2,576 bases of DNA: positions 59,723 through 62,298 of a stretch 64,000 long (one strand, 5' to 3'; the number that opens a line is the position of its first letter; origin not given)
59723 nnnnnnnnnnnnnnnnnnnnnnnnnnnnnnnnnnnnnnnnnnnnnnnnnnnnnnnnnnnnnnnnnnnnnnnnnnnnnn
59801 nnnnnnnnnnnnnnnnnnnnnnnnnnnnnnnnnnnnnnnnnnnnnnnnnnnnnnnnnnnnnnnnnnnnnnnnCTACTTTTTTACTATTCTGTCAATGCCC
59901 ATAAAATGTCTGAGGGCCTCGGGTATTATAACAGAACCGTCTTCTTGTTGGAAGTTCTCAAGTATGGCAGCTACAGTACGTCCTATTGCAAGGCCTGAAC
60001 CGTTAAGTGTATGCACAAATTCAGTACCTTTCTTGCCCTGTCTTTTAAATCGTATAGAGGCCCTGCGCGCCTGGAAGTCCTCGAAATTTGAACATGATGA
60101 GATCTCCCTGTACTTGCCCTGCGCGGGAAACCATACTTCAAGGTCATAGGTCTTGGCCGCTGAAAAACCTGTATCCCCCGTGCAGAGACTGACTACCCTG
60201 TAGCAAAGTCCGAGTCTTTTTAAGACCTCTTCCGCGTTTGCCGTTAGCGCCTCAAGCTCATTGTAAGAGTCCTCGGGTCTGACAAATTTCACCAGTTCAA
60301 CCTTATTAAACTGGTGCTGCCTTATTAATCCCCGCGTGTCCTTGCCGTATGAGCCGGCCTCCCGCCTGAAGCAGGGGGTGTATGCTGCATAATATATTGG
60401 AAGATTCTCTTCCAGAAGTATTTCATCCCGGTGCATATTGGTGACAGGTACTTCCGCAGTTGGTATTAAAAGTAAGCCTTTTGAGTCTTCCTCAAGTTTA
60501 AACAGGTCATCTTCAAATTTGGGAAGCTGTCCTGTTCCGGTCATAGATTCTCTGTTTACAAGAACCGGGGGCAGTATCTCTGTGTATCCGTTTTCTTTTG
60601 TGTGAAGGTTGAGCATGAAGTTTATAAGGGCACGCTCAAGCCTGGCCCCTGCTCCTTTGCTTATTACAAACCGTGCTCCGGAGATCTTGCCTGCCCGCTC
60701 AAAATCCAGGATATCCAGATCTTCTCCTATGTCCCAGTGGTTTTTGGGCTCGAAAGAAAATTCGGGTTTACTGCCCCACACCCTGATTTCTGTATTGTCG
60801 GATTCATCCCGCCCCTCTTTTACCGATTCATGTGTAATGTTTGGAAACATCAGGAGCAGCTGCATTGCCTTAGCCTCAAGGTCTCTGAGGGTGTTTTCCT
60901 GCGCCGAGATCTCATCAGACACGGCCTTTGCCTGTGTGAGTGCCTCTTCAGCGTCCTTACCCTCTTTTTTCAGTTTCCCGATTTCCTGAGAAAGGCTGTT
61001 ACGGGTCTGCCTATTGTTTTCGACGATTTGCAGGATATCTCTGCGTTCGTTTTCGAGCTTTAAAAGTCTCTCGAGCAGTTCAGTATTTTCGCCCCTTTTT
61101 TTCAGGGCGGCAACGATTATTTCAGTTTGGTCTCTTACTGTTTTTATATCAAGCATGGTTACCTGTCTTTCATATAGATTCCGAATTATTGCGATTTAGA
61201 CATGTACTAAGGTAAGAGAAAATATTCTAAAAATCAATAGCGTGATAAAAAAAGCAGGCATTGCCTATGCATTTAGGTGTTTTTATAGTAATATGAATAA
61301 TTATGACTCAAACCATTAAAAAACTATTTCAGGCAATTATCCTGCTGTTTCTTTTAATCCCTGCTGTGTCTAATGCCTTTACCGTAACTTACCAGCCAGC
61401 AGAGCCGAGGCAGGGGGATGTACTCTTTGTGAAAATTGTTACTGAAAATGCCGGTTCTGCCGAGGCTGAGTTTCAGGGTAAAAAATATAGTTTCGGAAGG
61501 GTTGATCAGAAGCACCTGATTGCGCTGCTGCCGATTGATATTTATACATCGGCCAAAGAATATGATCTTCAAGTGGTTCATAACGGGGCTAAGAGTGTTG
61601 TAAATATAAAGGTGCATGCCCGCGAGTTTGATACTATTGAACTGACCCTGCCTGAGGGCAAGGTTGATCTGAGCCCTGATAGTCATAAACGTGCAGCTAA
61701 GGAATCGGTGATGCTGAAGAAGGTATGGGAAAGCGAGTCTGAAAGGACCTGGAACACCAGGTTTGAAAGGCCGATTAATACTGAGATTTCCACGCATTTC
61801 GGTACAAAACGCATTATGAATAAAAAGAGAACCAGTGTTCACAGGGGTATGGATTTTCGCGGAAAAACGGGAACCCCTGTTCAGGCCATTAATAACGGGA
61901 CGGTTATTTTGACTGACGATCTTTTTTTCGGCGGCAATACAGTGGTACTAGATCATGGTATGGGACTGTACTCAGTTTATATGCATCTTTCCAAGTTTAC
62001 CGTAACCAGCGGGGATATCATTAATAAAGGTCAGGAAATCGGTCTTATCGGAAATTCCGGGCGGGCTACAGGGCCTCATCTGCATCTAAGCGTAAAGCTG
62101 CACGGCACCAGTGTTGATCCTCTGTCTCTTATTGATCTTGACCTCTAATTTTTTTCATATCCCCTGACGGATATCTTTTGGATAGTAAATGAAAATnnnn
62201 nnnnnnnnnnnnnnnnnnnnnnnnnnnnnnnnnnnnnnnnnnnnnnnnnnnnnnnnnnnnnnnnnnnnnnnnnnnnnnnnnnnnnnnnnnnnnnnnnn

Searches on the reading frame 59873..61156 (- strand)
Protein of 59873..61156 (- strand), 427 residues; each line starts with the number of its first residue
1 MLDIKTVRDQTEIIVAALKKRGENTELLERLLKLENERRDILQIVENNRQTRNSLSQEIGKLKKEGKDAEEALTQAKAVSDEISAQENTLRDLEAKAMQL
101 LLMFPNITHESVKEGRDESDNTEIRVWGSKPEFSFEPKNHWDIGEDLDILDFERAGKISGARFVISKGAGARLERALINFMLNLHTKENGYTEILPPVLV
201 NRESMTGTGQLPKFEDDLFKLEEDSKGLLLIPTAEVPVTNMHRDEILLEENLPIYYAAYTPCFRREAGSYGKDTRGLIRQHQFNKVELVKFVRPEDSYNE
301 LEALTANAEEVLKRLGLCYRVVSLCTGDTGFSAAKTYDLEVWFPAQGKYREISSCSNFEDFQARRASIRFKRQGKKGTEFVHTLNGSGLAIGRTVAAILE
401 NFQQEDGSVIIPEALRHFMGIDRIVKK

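Call 7: search_protein_families(library=pfam, proteins=[window:59873-61156:-], max_evalue=0.01)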
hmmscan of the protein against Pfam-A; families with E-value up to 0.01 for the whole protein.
window:59873-61156:- (427 aa): 3 families
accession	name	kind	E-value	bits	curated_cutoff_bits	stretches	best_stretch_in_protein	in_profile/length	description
PF00587.30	tRNA-synt_2b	-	2.7e-48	164.8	29.3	1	219-402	1-179/179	tRNA synthetase class II core domain (G, H, P, S and T)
PF02403.27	Seryl_tRNA_N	-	1.1e-23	84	28.2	1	1-107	1-107/108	Seryl-tRNA synthetase N-terminal domain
PF14662.11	KASH_CCD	-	0.0084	16.5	43.3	0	33-100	19-86/191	Coiled-coil region of CCDC155 or KASH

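Call 11: find_related_loci(query=window:59873-61156:-, collection=genome_contigs, flank=6000)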
Query window:59873-61156:- (427 aa) in genome_contigs; peptide patterns used: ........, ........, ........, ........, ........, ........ (x = any residue, [..] = any of these).
600 stretches matched a pattern (row limit reached: there are more); 578 encode a relative of the query (tblastn E <= 1e-3); the best 80 are kept; 80 distinct loci.
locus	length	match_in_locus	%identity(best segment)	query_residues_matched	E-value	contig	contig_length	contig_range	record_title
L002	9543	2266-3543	80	1-426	0e+0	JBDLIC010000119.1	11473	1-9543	MAG: Nitrospirota bacterium isolate MAG011 MAG011_119, whole genome shotgun sequence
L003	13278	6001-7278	79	1-426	0e+0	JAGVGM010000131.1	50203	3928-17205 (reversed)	MAG: Thermodesulfovibrionia bacterium isolate DeMMO2_3 c_000000032210, whole genome shotgun sequence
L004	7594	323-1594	78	1-424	0e+0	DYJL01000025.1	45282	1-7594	MAG TPA_asm: Nitrospira japonica isolate FI88_42_154 Afr_mines_FI88_343_length_45282_cov_66_855949, whole genome shotgun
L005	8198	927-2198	79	1-426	0e+0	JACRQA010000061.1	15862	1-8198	MAG: Nitrospirae bacterium isolate NC_groundwater_2001_Pr3_S-0.65um_47_4 SR2-18-Sp65_coassembly_scaffold_79882, whole ge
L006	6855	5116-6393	79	1-426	0e+0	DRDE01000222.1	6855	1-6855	MAG TPA_asm: Nitrospirae bacterium isolate HyVt-268 HyVt-268_k295_554695, whole genome shotgun sequence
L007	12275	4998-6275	77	1-427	0e+0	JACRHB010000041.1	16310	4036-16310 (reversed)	MAG: Nitrospirae bacterium isolate NC_groundwater_1766_Pr3_B-0.1um_47_18 SR-2_scaffold_141_492473, whole genome shotgun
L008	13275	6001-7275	77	1-426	0e+0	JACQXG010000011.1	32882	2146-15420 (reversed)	MAG: Nitrospirae bacterium isolate NC_groundwater_1509_Pr4_B-0.1um_43_7 SR1-18-B1_scaffold_70779, whole genome shotgun s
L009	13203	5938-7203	78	1-424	0e+0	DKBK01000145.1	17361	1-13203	MAG TPA_asm: Nitrospiraceae bacterium UBA6902 UBA6902_contig_11206, whole genome shotgun sequence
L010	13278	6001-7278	77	1-427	0e+0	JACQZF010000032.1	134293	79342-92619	MAG: Nitrospirae bacterium isolate NC_groundwater_1560_Pr4_S-0.65um_46_16 SR1-18-Sp65_coassembly_scaffold_18235, whole g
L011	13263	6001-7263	76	1-420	0e+0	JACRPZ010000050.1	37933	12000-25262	MAG: Nitrospirae bacterium isolate NC_groundwater_2000_Pr3_S-0.65um_44_7 SR2-18-Sp65_coassembly_scaffold_299541, whole g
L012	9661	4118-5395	73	1-427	0e+0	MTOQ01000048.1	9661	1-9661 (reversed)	MAG: Nitrospirae bacterium JdFR-81 JGI24020J35080_1002012, whole genome shotgun sequence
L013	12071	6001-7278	72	1-426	0e+0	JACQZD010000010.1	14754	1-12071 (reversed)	MAG: Nitrospirae bacterium isolate NC_groundwater_1558_Pr4_S-0.65um_44_7 SR1-18-Sp65_coassembly_scaffold_122386, whole g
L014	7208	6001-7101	78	59-427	0e+0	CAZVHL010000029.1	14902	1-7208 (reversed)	MAG TPA_asm: uncultured Nitrospiraceae bacterium isolate binchicken_co132_92 genome assembly, contig: NODE_1596_length_1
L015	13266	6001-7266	64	1-424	0e+0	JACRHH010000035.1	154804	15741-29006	MAG: Nitrospirae bacterium isolate NC_groundwater_1772_Pr3_B-0.1um_56_14 SR-2_scaffold_141_3531906, whole genome shotgun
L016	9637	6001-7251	65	1-420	0e+0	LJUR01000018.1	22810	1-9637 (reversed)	MAG: Deltaproteobacteria bacterium SM23_61 WORSMTZ_3749, whole genome shotgun sequence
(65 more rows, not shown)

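Call 18: find_homologous_proteins(query=window:59873-61156:-, max_evalue=1e-150)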
Query window:59873-61156:- (427 aa): 7736 proteins with E <= 1e-150 among 8000 candidates; the best 120 are listed.
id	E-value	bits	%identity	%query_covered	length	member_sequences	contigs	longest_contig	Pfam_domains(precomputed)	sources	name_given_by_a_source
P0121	6.1e-281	949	100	100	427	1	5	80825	PF00587.31,PF02403.28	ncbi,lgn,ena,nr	ncbi:MAG: serine--tRNA ligase [Nitrospira sp.]|nr:serine--tRNA ligase [bacterium] MBL7048784.1 serin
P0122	1.3e-230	783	79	100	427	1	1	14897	PF00587.31,PF02403.28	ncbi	-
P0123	2.4e-229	779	81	100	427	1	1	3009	PF00587.31,PF02403.28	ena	-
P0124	2.7e-229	779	80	100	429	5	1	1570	PF00587.31,PF02403.28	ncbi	-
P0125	9.8e-229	777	81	100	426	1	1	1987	PF00587.31,PF02403.28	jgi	jgi:seryl-tRNA synthetase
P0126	2.8e-228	776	81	100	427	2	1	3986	PF00587.31,PF02403.28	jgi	jgi:seryl-tRNA synthetase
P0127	1.3e-227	773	80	100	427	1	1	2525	PF00587.31,PF02403.28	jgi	jgi:seryl-tRNA synthetase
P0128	2.0e-227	773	79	100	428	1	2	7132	PF00587.31,PF02403.28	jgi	jgi:seryl-tRNA synthetase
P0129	2.9e-227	772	79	100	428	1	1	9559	PF00587.31,PF02403.28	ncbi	-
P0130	5.3e-227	771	79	100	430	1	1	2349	PF00587.31,PF02403.28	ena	-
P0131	1.1e-226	770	80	100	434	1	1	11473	PF00587.31,PF02403.28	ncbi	ncbi:MAG: serine--tRNA ligase [Nitrospirota bacterium]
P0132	1.3e-226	770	79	100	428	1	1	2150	PF00587.31,PF02403.28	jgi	jgi:seryl-tRNA synthetase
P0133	2.2e-226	769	80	99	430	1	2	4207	PF00587.31,PF02403.28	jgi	-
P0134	2.4e-226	769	80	99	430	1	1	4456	PF00587.31,PF02403.28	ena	-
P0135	5.3e-226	768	79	100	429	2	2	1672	PF00587.31,PF02403.28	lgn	-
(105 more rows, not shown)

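Call 19: find_encoding_contigs(protein=P0121, flank=6000, max_places=10)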
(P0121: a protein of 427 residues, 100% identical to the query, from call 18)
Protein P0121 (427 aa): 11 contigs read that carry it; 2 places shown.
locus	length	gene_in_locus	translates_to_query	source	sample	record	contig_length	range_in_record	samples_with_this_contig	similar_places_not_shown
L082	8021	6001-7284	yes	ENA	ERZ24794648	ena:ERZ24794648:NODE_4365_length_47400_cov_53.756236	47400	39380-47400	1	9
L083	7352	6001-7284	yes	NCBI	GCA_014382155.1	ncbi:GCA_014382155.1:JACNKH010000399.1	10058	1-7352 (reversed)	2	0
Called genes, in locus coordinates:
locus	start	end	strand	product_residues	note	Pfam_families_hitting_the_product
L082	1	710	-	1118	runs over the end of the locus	PF01590:GAF, PF13185:GAF_2, PF00512:HisKA, PF02518:HATPase_c, PF00072:Response_reg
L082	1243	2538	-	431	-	PF00202:Aminotran_3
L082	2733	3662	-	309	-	PF13487:HD_5, PF01966:HD (weak)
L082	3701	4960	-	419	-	PF16491:Peptidase_M48_N, PF01435:Peptidase_M48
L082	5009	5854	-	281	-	PF01551:Peptidase_M23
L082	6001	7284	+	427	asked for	PF02403:Seryl_tRNA_N, PF00587:tRNA-synt_2b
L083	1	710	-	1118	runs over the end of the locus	PF01590:GAF, PF13185:GAF_2, PF00512:HisKA, PF02518:HATPase_c, PF00072:Response_reg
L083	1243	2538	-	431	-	PF00202:Aminotran_3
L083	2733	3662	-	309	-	PF13487:HD_5, PF01966:HD (weak)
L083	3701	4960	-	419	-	PF16491:Peptidase_M48_N, PF01435:Peptidase_M48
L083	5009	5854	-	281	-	PF01551:Peptidase_M23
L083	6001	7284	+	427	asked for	PF02403:Seryl_tRNA_N, PF00587:tRNA-synt_2b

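Call 31: search_protein_families(library=pfam, proteins=[L011:7490-8575:-, L011:8739-9740:+, L011:10403-11641:-, L012:5576-7447:-, L012:7598-8185:+, L013:7864-8757:+, L013:8870-9835:+, L013:9849-10751:+, L003:10056-10952:-], max_evalue=0.001)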
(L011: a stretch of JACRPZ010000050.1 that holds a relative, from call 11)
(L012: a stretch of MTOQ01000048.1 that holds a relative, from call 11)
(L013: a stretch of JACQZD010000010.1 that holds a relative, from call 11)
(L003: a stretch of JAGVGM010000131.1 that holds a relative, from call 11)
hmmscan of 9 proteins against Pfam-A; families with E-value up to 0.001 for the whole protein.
L011:7490-8575:- (361 aa): 2 families
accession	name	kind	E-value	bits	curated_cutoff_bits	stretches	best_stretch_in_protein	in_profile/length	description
PF00027.35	cNMP_binding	-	3.6e-44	149.1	27.5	2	163-249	2-87/89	Cyclic nucleotide-binding domain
PF00581.25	Rhodanese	-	3.5e-15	56.7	22.2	1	269-345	13-100/102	Rhodanese-like domain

L011:8739-9740:+ (333 aa): 13 families
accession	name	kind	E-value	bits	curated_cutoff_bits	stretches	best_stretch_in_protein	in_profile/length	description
PF21783.3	YNCE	-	1.8e-13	51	27.1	0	241-307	37-103/339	YNCE-like beta-propeller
PF25174.1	Beta-prop_THOC3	-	2.4e-13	50.1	305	1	109-230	52-169/272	THOC3 beta-propeller domain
PF10282.15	Lactonase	-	3.8e-13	49.8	21.7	2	99-221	186-322/344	Lactonase, 7-bladed beta-propeller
PF25172.1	Beta-prop_WDR3_2nd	-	8.1e-11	42.1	140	1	34-139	12-115/293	WDR3 second beta-propeller domain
PF02239.22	Cytochrom_D1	-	1.5e-10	40.7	25.5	1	206-311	9-114/368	Cytochrome D1 heme domain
PF23414.1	Beta-prop_EML_2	-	3.8e-10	40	90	0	66-151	3-84/266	Echinoderm microtubule-associated protein second beta-propeller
PF13570.13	Beta-prop_ACSF4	-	1.7e-07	31.4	133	1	30-254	102-323/329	Beta-alanine-activating enzyme, beta-propeller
PF25168.1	Beta-prop_WDR36-Utp21_2nd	-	4.3e-06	26.7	84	0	40-125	218-303/335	WDR36/Utp21 second beta-propeller domain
PF24814.1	WD40_Prp19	-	3.2e-05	23.6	320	1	67-224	12-159/281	Prp19 WD40 domain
PF08450.18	SGL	-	7.1e-05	23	26.3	0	239-315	151-223/246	SMP-30/Gluconolactonase/LRE-like region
PF01436.27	NHL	-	0.0001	22.6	20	0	275-299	3-26/28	NHL repeat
PF24796.1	WDR55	-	0.00016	21.2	200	1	99-266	3-171/296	WDR55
PF24817.1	WD40_WDHD1_1st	-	0.0002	21.1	109.9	1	79-231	22-169/291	WDHD1 first WD40 domain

L011:10403-11641:- (412 aa): 1 family
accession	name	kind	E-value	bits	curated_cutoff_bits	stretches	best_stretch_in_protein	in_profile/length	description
PF03916.19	NrfD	-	1.6e-32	113.8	25.8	1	54-344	3-300/313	Polysulphide reductase, NrfD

L012:5576-7447:- (623 aa): 9 families
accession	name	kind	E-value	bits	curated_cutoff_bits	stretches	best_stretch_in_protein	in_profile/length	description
PF01434.24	Peptidase_M41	-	6.3e-73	245.2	29.9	1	387-575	2-191/191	Peptidase family M41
PF00004.35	AAA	-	1.4e-47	161.9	21.2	1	173-304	1-129/131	ATPase family associated with various cellular activities (AAA)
PF17862.7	AAA_lid_3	-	1.8e-16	59.7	27.2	1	328-372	1-45/45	AAA+ lid domain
PF06480.20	FtsH_ext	-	3.9e-13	49.9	25.5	1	3-79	13-102/103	FtsH Extracellular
PF07728.20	AAA_5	-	8.6e-07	29.5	22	1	172-294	1-137/139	AAA domain (dynein-related subfamily)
PF06068.19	TIP49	-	5.9e-06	26.1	23.8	1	141-206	28-88/347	TIP49 P-loop domain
PF05496.18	RuvB_N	-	3e-05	24.3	27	1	171-239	34-94/159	Holliday junction DNA helicase RuvB P-loop domain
PF20720.3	nSTAND3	-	0.00079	19.6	27.2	0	173-236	20-72/155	Novel STAND NTPase 3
PF13521.12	AAA_28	-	0.0009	19.9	27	0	173-200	2-29/164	AAA domain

L012:7598-8185:+ (195 aa): 0 families

L013:7864-8757:+ (297 aa): 4 families
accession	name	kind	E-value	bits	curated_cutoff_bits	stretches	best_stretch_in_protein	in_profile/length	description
PF22113.1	Mtrc-MtrF_II-IV_dom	-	1e-09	38.6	30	1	46-187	28-167/176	Outer membrane cytochrome MtrC/MtrF-like, domains II/IV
PF14522.11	Cytochrome_C7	-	4.5e-08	33.2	24.8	0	202-296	11-67/67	Cytochrome c7 and related cytochrome c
PF09699.15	Paired_CXXCH_1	-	3.7e-07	30.2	20.6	0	177-214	7-39/41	Doubled CXXCH motif (Paired_CXXCH_1)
PF14537.11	Cytochrom_c3_2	-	5.3e-06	27.2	25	0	178-296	8-79/79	Cytochrome c3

L013:8870-9835:+ (321 aa): 2 families
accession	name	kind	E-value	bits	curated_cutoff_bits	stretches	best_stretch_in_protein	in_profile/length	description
PF22113.1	Mtrc-MtrF_II-IV_dom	-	1.4e-05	25.1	30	1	103-250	8-168/176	Outer membrane cytochrome MtrC/MtrF-like, domains II/IV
PF14522.11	Cytochrome_C7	-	2.4e-05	24.5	24.8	0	101-136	13-51/67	Cytochrome c7 and related cytochrome c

L013:9849-10751:+ (300 aa): 1 family
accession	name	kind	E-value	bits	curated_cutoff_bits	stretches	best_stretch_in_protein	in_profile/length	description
PF01292.26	Ni_hydr_CYTB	-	2.2e-06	28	30.1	1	53-235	1-158/179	Prokaryotic cytochrome b561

L003:10056-10952:- (298 aa): 3 families
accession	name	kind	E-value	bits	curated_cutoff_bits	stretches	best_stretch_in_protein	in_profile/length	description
PF13487.12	HD_5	-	4.6e-28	98.5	27.2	1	110-277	5-169/170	HD domain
PF01966.28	HD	-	2.4e-16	60.5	22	1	121-242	3-115/116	HD domain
PF00072.30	Response_reg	-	9.1e-14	52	30.2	1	1-59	52-110/111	Response regulator receiver domain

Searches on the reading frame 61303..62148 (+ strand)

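Call 52: search_protein_families(library=ncbifam, proteins=[window:61303-62148:+], max_evalue=0.00001)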
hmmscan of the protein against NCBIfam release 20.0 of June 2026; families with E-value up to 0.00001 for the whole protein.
window:61303-62148:+ (281 aa): 15 families
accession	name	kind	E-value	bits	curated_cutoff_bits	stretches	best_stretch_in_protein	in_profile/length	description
NF052530.1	Heli_ShapePgp3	exception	3.2e-62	210.1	300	1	16-278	4-265/270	peptidoglycan metallopeptidase Pgp3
NF008652.0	PRK11649.1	equivalog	6.9e-25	87.6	341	1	153-275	285-408/439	murein DD-endopeptidase MepM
NF053825.1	PdgNdpepShyA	equivalog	1.5e-24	86.5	700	1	159-274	274-390/425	peptidoglycan DD-endopeptidase ShyA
NF052529.1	PG_M23_Pgp6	exception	2e-21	76.2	600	1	159-278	310-433/452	peptidoglycan metallopeptidase Pgp6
NF052336.1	PdgHdaseHSB100310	equivalog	1.1e-20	74.2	500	1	152-269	33-146/316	peptidoglycan hydrolase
NF053824.1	PdgNdpepShyC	equivalog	9.9e-18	64.2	700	1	162-269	277-385/429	peptidoglycan DD-endopeptidase ShyC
NF041208.1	celldiv_DipM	equivalog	7.2e-16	58.4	740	1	155-274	299-414/419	cell division endopeptidase DipM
NF008644.1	PRK11637.1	equivalog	2.6e-14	53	270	1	157-275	267-381/385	murein hydrolase activator EnvC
NF050804.1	CellDivDipMCaul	equivalog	3.7e-13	49.1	900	1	151-272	504-621/634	cell division endopeptidase DipM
NF040883.1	amid_act_ActS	equivalog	2.3e-12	46.7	375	1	126-275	93-231/242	amidase activator ActS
NF053738.1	S2SprSpoIIQBc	equivalog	1.8e-09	37.6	250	1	182-278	124-224/232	stage II sporulation protein SpoIIQ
NF047755.1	LIC_10271_M23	exception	3.1e-09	36.9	180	1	146-250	87-187/207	LIC_10271 family cell wall hydrolase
NF008123.1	PRK10871.1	equivalog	3.6e-08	33.2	311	1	180-275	265-360/365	murein hydrolase activator NlpD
NF004799.0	PRK06148.1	subfamily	1.2e-07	30.2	1128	1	119-266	381-539/1015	hypothetical protein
NF047657.1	CellWlHdaseLepto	equivalog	5.1e-06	26.1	400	1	144-254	96-201/221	hypothetical protein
